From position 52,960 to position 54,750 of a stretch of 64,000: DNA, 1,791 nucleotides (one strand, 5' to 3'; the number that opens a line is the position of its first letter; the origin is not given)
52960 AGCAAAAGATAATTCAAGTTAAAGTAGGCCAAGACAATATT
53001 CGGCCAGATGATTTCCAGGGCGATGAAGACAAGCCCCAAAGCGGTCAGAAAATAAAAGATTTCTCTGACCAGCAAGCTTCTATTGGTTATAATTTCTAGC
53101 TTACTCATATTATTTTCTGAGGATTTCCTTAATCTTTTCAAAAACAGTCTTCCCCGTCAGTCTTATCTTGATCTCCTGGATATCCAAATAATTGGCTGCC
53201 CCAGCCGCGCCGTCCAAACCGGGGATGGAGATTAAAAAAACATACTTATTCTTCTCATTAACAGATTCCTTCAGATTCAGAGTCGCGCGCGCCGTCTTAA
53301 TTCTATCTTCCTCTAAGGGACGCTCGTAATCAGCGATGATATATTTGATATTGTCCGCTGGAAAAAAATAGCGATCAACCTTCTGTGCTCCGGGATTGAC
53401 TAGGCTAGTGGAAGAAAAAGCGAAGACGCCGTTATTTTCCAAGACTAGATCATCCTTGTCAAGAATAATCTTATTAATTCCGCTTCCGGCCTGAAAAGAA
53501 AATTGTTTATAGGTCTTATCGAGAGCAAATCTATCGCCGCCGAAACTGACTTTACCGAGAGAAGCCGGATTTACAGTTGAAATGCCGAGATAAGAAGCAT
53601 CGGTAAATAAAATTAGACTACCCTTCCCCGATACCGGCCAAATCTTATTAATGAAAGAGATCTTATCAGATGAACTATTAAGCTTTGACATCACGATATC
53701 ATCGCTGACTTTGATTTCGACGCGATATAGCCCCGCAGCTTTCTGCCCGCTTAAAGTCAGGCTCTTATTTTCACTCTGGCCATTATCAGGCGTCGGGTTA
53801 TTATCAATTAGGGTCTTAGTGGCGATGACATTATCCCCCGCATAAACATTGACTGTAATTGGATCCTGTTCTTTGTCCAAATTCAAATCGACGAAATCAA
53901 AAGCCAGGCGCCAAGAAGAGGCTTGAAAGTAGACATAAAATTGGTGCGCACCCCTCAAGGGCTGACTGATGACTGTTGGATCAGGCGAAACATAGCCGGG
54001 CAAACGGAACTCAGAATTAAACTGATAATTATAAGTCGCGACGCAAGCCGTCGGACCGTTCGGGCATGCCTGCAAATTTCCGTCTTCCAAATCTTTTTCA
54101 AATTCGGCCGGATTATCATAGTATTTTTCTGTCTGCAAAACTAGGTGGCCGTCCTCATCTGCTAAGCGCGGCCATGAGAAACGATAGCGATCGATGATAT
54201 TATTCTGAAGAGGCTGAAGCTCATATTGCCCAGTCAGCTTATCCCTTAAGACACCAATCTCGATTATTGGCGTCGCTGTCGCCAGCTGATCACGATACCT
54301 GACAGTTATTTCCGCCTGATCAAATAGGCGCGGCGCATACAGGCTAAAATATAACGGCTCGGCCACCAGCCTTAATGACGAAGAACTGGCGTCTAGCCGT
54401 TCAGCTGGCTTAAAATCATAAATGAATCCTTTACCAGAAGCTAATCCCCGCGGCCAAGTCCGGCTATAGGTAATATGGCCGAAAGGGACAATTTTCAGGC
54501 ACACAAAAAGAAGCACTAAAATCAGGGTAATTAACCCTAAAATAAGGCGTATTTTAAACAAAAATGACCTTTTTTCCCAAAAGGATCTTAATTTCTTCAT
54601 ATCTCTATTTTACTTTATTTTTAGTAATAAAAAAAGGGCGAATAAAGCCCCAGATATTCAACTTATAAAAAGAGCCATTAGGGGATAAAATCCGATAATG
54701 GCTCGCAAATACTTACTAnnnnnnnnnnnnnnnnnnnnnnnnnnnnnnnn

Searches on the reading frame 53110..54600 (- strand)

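Call 3: search_protein_families(library=pfam, proteins=[window:53110-54600:-], max_evalue=1)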
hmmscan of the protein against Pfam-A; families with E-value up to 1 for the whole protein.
window:53110-54600:- (496 aa): 2 families
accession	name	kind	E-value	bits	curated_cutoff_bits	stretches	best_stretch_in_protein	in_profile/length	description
PF05860.19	TPS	-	0.0063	16.9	33.5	1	221-329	149-250/252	TPS secretion domain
PF11060.13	DUF2861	-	0.008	16.2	25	1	237-309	90-172/267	Protein of unknown function (DUF2861)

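Call 4: search_protein_families(library=ncbifam, proteins=[window:53110-54600:-], max_evalue=1)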
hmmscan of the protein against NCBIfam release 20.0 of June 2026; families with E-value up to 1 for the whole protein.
window:53110-54600:- (496 aa): 1 family
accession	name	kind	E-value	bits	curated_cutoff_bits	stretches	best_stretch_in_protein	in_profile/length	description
NF008671.0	PRK11675.1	equivalog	0.11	12.9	62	1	277-312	36-70/95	LexA regulated protein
